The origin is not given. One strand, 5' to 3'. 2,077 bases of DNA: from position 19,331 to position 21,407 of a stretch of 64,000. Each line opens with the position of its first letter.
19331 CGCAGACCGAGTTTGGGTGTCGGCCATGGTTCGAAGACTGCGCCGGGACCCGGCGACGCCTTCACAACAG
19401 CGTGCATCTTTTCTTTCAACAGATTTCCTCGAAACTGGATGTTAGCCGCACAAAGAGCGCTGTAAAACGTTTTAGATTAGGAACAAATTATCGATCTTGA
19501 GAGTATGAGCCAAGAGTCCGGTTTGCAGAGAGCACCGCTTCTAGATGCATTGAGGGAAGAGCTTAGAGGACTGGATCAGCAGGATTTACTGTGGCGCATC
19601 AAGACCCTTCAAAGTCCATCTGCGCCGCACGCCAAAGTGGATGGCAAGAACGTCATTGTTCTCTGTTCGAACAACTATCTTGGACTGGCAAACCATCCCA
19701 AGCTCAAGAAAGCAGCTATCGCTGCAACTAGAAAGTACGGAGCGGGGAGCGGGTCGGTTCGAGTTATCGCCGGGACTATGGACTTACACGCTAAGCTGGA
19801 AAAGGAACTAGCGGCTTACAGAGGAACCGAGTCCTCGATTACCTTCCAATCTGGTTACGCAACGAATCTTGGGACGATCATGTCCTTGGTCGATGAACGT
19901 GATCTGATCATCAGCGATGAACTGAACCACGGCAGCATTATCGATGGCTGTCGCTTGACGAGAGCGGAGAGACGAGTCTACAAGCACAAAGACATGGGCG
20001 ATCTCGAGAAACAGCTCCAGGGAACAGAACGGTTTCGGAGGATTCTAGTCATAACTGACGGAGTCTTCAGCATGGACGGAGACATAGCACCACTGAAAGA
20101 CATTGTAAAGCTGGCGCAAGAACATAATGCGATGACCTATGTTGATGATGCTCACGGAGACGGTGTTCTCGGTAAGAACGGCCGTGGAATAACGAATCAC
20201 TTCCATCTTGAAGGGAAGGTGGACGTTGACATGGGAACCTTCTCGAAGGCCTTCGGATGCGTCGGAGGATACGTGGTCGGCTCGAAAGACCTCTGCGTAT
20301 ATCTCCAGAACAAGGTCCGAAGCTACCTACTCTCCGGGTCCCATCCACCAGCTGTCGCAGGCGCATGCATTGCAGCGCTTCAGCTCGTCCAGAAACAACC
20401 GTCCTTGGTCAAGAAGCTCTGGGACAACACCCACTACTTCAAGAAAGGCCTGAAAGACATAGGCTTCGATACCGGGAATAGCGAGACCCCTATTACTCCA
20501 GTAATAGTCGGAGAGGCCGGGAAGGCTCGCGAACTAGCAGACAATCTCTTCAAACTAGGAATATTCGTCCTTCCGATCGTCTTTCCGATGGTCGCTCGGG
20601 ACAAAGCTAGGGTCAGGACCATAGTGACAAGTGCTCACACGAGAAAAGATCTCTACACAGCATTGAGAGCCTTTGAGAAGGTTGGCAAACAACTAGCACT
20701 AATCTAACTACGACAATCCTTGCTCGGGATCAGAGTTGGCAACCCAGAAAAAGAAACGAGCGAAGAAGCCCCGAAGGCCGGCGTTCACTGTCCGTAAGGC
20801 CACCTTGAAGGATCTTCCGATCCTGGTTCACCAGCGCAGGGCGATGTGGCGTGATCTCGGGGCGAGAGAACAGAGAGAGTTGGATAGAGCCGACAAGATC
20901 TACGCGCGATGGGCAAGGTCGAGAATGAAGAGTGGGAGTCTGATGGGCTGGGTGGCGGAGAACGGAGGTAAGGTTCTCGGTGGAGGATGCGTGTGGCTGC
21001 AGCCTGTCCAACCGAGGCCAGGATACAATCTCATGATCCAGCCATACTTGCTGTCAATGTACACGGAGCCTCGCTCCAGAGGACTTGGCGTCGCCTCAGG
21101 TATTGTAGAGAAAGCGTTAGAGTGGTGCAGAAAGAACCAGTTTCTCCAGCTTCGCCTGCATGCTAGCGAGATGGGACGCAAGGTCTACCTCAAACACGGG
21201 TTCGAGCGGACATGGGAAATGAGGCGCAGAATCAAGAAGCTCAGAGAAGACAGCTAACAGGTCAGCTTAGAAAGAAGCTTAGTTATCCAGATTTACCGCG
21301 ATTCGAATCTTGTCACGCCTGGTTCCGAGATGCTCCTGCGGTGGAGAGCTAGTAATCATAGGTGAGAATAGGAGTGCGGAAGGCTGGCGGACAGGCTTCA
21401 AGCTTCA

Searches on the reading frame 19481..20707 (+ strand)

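Call 20: search_protein_families(library=pfam, proteins=[window:19481-20707:+], max_evalue=0.001)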
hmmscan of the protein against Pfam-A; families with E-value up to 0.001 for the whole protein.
window:19481-20707:+ (408 aa): 2 families
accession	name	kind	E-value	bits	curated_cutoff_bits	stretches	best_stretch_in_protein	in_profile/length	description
PF00155.27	Aminotran_1_2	-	1e-59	203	19.7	1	57-397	2-360/361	Aminotransferase class I and II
PF01053.26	Cys_Met_Meta_PP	-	9.3e-05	21.6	27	1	103-230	54-181/381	Cys/Met metabolism PLP-dependent enzyme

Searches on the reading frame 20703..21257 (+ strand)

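Call 20: search_protein_families(library=pfam, proteins=[window:20703-21257:+], max_evalue=0.001)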
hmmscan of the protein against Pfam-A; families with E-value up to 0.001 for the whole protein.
window:20703-21257:+ (184 aa): 3 families
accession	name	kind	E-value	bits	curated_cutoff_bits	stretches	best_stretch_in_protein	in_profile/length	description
PF13508.13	Acetyltransf_7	-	2.7e-09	37.7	27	1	83-168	6-83/84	Acetyltransferase (GNAT) domain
PF00583.31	Acetyltransf_1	-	5.2e-09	36.8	20.7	1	61-167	21-116/116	Acetyltransferase (GNAT) family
PF13673.13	Acetyltransf_10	-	8.4e-07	29.5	23.6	1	69-174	20-114/128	Acetyltransferase (GNAT) domain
